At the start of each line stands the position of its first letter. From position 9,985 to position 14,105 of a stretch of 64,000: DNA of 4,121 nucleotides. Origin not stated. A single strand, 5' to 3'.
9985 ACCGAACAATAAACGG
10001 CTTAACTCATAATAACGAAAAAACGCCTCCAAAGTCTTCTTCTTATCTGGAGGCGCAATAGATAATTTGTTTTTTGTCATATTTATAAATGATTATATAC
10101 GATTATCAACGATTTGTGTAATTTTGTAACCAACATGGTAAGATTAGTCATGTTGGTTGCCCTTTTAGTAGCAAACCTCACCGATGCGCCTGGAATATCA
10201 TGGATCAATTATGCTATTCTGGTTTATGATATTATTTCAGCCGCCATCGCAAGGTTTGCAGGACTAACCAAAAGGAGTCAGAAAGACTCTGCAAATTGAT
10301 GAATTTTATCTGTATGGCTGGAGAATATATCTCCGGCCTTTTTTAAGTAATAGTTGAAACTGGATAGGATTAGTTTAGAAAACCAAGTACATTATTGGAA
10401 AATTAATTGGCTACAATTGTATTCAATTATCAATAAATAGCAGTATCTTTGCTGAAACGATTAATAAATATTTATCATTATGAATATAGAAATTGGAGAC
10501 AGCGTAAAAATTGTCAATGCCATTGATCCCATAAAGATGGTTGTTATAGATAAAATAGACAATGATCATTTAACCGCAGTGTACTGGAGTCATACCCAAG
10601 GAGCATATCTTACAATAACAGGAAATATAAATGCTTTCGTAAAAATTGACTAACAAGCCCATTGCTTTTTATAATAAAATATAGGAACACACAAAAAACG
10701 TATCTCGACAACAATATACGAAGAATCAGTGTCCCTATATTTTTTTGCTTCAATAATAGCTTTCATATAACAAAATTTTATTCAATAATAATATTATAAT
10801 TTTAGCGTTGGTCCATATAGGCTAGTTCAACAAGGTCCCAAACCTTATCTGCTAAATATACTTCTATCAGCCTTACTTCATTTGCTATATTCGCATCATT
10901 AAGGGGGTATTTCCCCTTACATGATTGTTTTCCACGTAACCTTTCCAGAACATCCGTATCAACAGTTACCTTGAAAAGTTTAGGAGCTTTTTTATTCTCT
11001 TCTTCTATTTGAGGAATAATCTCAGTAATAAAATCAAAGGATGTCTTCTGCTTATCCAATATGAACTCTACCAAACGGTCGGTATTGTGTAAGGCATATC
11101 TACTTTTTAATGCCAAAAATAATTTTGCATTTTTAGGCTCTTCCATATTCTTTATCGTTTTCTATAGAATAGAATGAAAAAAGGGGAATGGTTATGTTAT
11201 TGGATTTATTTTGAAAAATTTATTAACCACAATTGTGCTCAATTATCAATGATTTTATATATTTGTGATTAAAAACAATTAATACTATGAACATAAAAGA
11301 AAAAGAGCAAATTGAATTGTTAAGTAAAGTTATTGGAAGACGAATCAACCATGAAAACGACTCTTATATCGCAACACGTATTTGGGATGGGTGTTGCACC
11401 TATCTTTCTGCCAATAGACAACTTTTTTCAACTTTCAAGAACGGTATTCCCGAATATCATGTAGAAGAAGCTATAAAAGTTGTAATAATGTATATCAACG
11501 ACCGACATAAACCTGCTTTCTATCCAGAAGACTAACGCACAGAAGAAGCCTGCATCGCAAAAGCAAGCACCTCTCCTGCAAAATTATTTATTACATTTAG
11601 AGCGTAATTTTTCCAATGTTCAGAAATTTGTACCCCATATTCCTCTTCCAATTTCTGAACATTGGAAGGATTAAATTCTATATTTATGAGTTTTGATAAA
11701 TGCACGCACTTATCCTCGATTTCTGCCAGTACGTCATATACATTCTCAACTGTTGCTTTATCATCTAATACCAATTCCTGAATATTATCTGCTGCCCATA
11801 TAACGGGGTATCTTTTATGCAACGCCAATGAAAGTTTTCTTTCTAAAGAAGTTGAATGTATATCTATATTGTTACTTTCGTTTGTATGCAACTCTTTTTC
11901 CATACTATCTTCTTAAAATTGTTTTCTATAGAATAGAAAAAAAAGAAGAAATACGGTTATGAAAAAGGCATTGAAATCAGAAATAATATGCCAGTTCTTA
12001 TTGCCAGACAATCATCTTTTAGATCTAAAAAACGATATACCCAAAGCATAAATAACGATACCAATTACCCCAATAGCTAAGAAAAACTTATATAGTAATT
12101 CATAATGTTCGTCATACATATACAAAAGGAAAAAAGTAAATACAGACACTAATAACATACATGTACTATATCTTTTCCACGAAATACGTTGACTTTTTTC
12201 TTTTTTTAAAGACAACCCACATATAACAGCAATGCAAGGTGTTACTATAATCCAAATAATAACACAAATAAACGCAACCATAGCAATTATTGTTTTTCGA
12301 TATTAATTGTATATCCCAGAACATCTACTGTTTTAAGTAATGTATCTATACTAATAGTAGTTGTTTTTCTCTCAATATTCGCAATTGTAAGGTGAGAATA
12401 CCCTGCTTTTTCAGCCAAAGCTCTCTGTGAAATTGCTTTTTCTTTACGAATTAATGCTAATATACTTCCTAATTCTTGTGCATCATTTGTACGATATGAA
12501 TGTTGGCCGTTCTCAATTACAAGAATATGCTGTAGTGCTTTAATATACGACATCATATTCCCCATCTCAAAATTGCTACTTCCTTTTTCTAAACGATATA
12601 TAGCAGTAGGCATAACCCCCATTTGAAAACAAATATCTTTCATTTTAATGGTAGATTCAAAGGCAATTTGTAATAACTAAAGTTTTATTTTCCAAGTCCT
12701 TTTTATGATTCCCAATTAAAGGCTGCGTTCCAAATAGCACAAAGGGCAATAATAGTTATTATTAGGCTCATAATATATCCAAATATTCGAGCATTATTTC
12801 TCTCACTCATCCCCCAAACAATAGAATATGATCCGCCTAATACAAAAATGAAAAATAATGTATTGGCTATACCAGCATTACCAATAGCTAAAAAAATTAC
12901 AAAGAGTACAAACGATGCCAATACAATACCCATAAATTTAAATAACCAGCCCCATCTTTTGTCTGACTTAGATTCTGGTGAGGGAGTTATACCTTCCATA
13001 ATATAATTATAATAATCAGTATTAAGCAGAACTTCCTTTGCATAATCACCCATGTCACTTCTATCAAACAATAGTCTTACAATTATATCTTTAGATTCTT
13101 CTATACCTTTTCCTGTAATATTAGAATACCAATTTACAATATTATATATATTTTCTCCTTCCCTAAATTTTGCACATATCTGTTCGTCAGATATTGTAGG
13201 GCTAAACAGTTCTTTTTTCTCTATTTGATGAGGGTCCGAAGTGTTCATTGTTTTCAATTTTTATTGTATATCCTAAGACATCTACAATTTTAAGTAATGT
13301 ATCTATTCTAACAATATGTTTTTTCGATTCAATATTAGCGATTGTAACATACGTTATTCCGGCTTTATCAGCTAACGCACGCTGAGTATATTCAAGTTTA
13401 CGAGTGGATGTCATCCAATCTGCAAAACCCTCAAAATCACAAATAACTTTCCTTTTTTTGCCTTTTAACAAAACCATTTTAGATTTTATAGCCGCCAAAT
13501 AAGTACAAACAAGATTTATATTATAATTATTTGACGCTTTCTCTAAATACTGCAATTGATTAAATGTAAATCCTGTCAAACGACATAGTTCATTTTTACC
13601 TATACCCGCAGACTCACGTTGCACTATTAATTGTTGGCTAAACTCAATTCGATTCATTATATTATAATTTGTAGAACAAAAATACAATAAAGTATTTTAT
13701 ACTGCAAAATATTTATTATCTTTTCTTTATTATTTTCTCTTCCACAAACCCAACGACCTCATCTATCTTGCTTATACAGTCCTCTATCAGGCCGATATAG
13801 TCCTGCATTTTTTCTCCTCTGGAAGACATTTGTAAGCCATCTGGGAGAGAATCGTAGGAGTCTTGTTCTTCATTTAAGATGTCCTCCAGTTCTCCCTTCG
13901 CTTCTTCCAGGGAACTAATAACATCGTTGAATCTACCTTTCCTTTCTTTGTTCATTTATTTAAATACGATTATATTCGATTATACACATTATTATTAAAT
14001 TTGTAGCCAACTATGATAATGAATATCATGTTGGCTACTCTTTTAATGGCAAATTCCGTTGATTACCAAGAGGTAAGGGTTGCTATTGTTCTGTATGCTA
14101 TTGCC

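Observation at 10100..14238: Two copies of a ~240-nt hairpin-plus-terminator element on the strand opposite the surrounding operon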

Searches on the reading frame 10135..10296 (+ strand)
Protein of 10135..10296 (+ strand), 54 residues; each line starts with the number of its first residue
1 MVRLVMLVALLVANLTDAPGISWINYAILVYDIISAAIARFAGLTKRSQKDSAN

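Call 8: search_protein_families(library=phrogs, proteins=[window:10135-10296:+], max_evalue=0.01)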
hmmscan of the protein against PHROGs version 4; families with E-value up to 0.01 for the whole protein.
seq(54 aa): 0 families

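Call 13: find_homologous_proteins(query=A2, max_evalue=0.01)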
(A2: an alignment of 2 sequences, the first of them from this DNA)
Query A2 (2 sequences) (54 aa, profile of the alignment): 35 proteins with E <= 0.01 among 37 candidates.
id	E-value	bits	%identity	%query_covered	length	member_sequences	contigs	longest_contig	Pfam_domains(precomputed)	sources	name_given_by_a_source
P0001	1.8e-28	116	29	91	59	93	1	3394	-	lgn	-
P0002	1.6e-27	113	34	87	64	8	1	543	-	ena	-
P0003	8.3e-26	108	29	91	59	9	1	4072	-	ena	-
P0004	2.6e-25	106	33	100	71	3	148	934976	-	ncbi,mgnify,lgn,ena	mgnify:FL=1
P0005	1.0e-24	104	90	100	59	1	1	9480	-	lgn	-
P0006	1.0e-24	104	98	100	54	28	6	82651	-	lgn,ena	-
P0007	1.0e-24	104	98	100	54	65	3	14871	-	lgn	-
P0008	1.1e-24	104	32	81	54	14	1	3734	-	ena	-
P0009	1.2e-23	101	32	81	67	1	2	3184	-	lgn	-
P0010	2.3e-23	100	96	100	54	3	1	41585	-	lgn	-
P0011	2.6e-23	100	94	100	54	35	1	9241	-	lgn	-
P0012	1.3e-22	98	89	100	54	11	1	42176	-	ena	-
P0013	4.9e-22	96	93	100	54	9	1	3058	-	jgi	jgi:hypothetical protein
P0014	5.6e-22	95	93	100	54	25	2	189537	-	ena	-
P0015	7.4e-22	95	96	94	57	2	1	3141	-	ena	-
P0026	1.8e-17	81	-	-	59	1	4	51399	-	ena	-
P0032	3.1e-11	61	63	96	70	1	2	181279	-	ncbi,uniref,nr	ncbi:hypothetical protein [Bacteroides xylanisolvens]|uniref:hypothetical protein n=1 Tax=Bacteroide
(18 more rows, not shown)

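Call 23: find_encoding_contigs(protein=P0026, flank=4000, max_places=4)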
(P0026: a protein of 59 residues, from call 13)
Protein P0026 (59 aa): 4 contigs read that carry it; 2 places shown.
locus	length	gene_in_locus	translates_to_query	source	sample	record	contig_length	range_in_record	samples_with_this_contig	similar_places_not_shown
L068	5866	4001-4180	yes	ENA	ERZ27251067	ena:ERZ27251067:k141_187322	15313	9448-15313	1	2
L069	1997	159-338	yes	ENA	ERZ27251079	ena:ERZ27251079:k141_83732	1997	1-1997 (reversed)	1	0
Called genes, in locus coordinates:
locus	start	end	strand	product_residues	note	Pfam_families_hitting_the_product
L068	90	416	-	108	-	PF01624:MutS_I (weak)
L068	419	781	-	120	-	-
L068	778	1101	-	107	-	-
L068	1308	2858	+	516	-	-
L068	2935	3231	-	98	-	-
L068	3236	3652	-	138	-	PF01381:HTH_3, PF12844:HTH_19 (weak)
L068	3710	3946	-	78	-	-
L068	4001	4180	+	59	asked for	-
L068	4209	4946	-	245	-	PF09414:RNA_ligase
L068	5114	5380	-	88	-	-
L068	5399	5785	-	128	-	-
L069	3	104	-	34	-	?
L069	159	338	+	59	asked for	-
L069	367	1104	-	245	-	PF09414:RNA_ligase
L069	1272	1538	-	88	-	-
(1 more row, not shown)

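Call 24: find_encoding_contigs(protein=P0004, flank=6000, max_places=5)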
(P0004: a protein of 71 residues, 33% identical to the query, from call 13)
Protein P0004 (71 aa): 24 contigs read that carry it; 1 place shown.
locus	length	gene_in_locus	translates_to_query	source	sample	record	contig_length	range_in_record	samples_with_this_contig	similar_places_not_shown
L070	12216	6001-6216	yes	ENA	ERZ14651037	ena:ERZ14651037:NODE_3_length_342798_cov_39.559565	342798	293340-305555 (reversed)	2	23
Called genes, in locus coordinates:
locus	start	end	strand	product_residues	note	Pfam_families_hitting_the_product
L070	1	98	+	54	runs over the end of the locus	-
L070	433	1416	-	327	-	-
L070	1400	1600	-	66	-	-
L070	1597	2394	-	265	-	-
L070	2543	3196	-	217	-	PF12843:QSregVF_b (faint), PF20600:ExoX-like_C (weak)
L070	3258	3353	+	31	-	-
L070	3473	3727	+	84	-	-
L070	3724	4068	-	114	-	-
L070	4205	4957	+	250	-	-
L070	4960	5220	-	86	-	-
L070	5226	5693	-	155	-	PF13744:HTH_37 (faint), PF13443:HTH_26 (faint), PF13560:HTH_31 (faint), PF12844:HTH_19, PF01381:HTH_3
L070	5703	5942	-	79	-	-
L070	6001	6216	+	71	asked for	-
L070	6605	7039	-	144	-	-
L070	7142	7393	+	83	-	-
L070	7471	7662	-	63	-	-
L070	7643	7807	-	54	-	-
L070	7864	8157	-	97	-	-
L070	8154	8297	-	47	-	-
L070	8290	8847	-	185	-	-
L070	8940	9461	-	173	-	-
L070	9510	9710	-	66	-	-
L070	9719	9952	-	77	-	-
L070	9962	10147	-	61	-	-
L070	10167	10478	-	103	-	-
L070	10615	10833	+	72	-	-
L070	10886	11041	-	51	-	-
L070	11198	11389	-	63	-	-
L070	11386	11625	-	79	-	-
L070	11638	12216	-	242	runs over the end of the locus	-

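Call 31: search_protein_families(library=pfam, proteins=[window:10135-10296:+], max_evalue=1)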
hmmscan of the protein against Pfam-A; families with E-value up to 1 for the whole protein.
window:10135-10296:+ (54 aa): 0 families

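Call 40: search_protein_representatives(alignment_id=A5)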
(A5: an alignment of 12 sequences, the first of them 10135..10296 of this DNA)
Query: 12 sequences, 54 profile positions. Proteins with E-value up to 0.001 (for the whole library): 10; up to 1e-10: 8; up to 1e-30: 0. The best 10 are listed.
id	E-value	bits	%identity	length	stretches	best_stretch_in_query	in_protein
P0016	1.4e-25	105.2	-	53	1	1-54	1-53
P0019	1.0e-24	102.5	-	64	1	1-48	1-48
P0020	2.3e-23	98.1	-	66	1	1-47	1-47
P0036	2.9e-23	97.8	-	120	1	1-48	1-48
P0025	3.0e-23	97.7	-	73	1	1-51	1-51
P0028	1.8e-22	95.2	-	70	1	1-50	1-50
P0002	1.6e-19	85.8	-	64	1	1-54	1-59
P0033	5.9e-13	64.8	-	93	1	10-50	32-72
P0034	6.4e-06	42.2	-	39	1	1-29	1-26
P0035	9.1e-06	41.8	-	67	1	6-36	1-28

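Call 45: find_related_loci(query=A5, collection=genome_contigs, flank=5000)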
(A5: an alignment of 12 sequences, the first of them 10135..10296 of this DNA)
Query A5 (54 aa) in genome_contigs; peptide patterns used: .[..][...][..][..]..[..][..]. (x = any residue, [..] = any of these).
24 stretches matched a pattern, but none encodes a relative of the query by tblastn (E <= 1e-3).

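Call 47: list_cluster_members(proteins=[P0004, P0032, P0001, P0006])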
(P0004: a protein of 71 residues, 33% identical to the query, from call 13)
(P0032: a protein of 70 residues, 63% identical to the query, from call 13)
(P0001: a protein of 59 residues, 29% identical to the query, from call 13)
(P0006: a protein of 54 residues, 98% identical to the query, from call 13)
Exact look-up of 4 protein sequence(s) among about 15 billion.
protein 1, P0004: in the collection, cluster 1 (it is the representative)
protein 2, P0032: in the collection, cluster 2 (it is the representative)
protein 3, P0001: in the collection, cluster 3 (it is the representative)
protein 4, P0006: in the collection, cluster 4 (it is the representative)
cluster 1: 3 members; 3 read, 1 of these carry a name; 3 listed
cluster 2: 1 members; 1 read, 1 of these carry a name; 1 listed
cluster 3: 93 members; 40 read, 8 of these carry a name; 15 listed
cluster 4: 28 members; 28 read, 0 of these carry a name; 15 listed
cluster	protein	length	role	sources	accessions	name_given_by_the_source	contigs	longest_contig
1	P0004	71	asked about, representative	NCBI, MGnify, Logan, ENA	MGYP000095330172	FL=1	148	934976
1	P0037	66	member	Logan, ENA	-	-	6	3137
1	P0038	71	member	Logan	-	-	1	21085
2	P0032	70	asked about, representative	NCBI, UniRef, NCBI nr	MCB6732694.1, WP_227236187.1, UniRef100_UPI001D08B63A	hypothetical protein [Bacteroides xylanisolvens] | hypothetical protein n=1 Tax=Bacteroides xylanisolvens TaxID=371601 RepID=UPI001D08B63A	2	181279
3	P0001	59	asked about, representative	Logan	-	-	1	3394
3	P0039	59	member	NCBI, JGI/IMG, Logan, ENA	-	hypothetical protein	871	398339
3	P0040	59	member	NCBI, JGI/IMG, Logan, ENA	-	hypothetical protein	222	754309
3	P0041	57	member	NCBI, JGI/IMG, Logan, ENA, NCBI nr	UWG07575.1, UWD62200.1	MAG: hypothetical protein [Bacteriophage sp.] | hypothetical protein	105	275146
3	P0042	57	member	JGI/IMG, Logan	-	hypothetical protein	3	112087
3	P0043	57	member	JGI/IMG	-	hypothetical protein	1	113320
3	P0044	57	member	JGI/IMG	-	hypothetical protein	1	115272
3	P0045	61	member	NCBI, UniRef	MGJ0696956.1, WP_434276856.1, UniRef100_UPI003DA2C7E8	hypothetical protein, partial [Bacteroides faecis] | hypothetical protein n=1 Tax=Bacteroides faecis TaxID=674529 RepID=UPI003DA2C7E8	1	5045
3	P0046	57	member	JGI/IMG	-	hypothetical protein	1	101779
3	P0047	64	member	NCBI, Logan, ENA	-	-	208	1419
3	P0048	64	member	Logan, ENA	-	-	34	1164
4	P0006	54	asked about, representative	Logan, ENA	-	-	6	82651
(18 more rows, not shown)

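Call 53: predict_structure(alignment_id=A5)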
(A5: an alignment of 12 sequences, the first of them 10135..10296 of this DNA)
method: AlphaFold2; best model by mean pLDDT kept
length: 54 residues; sequences in the alignment: 12
mean_pLDDT: 70.3   pTM: 0.36
mean pLDDT of the five models: 70.3, 68.8, 68.1, 67.3, 65.3
residues with pLDDT >= 90: 0; 70-90: 33; 50-70: 20; < 50: 1
segments of 3 or more residues with pLDDT < 50: none
pLDDT, mean of each block of 10 residues (from residue 1): 76 70 76 79 59 51
secondary structure, 60 per line:
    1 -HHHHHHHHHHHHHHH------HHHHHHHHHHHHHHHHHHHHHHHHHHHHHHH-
elements in order: H2-16 H23-53

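Call 81: search_protein_families(library=padloc, proteins=[window:10135-10296:+], max_evalue=0.1)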
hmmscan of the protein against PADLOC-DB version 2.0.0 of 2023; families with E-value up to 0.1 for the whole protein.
window:10135-10296:+ (54 aa): 0 families

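Call 82: search_protein_families(library=ncbifam, proteins=[window:10135-10296:+], max_evalue=0.1)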
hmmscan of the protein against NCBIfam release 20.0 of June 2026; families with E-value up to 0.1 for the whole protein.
window:10135-10296:+ (54 aa): 0 families

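Call 85: fold_search(model_id=the predicted structure, library=viral)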
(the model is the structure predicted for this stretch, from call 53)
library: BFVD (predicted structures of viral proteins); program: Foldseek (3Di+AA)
matches with E <= 10: 63; with E <= 0.001: 0
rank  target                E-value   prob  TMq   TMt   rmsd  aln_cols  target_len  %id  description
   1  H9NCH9                1.6e+00  0.82  0.79  0.74   1.3        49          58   18  (no name in the UniProt tables at hand)
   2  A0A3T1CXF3            2.2e+00  0.54  0.73  0.25   1.7        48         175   10  UBA domain-containing protein [Acanthamoeba castellanii medusavirus J1]
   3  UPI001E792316         2.4e+00  0.35  0.67  0.46   3.1        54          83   26  (no name look-up for this kind of identifier)
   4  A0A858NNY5            2.6e+00  0.33  0.65  0.64   3.0        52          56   15  (no name in the UniProt tables at hand)
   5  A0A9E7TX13            3.0e+00  0.41  0.56  0.14   1.4        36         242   22  (no name in the UniProt tables at hand)
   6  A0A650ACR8            3.2e+00  0.57  0.80  0.68   1.2        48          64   10  Putative P' protein [Cytorhabdovirus fragariae]
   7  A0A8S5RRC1            3.2e+00  0.16  0.51  0.47   4.1        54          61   18  Uncharacterized protein [Siphoviridae sp. ctKy93]
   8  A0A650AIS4            3.5e+00  0.41  0.73  0.51   2.0        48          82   10  (no name in the UniProt tables at hand)
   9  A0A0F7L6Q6            3.5e+00  0.23  0.58  0.39   2.7        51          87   20  Uncharacterized protein [uncultured marine virus]
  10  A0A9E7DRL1            3.5e+00  0.20  0.52  0.50   3.8        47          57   13  (no name in the UniProt tables at hand)
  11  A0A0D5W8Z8            3.5e+00  0.20  0.54  0.20   3.2        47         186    6  L (Fragment) [Zaire ebolavirus]
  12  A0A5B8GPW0            3.7e+00  0.14  0.48  0.44   4.8        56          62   18  ORF133 [Cydia pomonella granulosis virus]
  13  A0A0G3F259            4.0e+00  0.47  0.82  0.69   1.2        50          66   10  (no name in the UniProt tables at hand)
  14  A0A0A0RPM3            4.0e+00  0.35  0.78  0.75   1.4        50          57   12  Uncharacterized protein [Bacillus phage Moonbeam]
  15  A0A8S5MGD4            4.3e+00  0.33  0.57  0.57   1.1        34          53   18  Uncharacterized protein [Podoviridae sp. ctqve24]
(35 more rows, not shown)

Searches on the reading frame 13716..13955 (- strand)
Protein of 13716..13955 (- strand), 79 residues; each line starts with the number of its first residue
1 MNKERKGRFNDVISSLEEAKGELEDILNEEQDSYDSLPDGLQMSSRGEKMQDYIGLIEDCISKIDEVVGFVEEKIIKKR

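Call 8: search_protein_families(library=phrogs, proteins=[window:13716-13955:-], max_evalue=0.01)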
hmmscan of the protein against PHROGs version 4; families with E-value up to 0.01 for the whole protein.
window:13716-13955:- (79 aa): 1 family
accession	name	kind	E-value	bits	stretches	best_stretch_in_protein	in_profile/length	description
phrog_4068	-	unknown function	2.5e-15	58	1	1-72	1-79/89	-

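Call 11: find_related_loci(query=window:13716-13955:-, collection=viral_contigs, flank=6000)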
Query window:13716-13955:- (79 aa) in viral_contigs; peptide patterns used: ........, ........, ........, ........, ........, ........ (x = any residue, [..] = any of these).
51 stretches matched a pattern; 38 encode a relative of the query (tblastn E <= 1e-3); 37 distinct loci.
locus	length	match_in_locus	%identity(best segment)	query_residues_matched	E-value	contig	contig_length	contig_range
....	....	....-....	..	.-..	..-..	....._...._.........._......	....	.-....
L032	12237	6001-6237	99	1-79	2e-47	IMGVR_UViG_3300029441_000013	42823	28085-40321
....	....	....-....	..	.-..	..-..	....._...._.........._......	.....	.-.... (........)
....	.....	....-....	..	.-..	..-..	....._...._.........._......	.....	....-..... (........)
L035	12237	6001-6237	96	1-79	1e-46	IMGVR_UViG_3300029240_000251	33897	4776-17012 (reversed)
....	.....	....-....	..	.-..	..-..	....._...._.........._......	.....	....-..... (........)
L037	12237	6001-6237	96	1-79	2e-46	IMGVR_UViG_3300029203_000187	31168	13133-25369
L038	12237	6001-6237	96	1-79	2e-46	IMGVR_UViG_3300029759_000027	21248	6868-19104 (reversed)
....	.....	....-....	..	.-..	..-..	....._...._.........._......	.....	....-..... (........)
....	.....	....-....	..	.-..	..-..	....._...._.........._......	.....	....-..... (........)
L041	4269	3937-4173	96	1-79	2e-46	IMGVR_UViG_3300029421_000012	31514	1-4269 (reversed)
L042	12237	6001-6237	96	1-79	2e-46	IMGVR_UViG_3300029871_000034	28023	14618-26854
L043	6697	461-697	95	1-79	5e-46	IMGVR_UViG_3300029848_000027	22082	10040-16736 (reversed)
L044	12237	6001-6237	96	1-79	6e-46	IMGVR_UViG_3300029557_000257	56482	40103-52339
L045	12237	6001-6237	95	1-79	5e-46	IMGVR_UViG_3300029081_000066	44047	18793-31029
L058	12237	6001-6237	95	1-79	1e-45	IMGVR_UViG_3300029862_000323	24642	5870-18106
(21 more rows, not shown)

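Call 31: search_protein_families(library=pfam, proteins=[L058:5445-5891:-], max_evalue=1)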
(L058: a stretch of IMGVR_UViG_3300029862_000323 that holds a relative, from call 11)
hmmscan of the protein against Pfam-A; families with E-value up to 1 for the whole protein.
L058:5445-5891:- (148 aa): 1 family
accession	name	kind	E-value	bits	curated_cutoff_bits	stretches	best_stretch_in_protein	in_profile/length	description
PF24838.2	8xMP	-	0.012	15.9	30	1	23-131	17-128/136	Octameric membrane protein family (8xMP)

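Call 81: search_protein_families(library=padloc, proteins=[L058:5445-5891:-, window:13716-13955:-], max_evalue=0.1)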
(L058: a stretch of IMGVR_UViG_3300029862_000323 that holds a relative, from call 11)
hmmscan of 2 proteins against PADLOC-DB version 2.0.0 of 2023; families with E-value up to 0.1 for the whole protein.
L058:5445-5891:- (148 aa): 0 families

window:13716-13955:- (79 aa): 0 families

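Call 82: search_protein_families(library=ncbifam, proteins=[L058:5445-5891:-, window:13716-13955:-], max_evalue=0.1)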
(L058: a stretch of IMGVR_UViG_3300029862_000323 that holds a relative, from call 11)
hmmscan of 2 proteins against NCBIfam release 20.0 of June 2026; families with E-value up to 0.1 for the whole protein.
L058:5445-5891:- (148 aa): 1 family
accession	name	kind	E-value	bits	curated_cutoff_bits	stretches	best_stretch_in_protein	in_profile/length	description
NF033634.1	SLATT_1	domain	0.058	13.4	41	1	24-92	20-86/132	SLATT domain-containing protein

window:13716-13955:- (79 aa): 1 family
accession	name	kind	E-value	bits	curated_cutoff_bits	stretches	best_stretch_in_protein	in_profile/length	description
NF011632.3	PRK15058.1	equivalog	0.0038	17.5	130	1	15-74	43-103/127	cytochrome b562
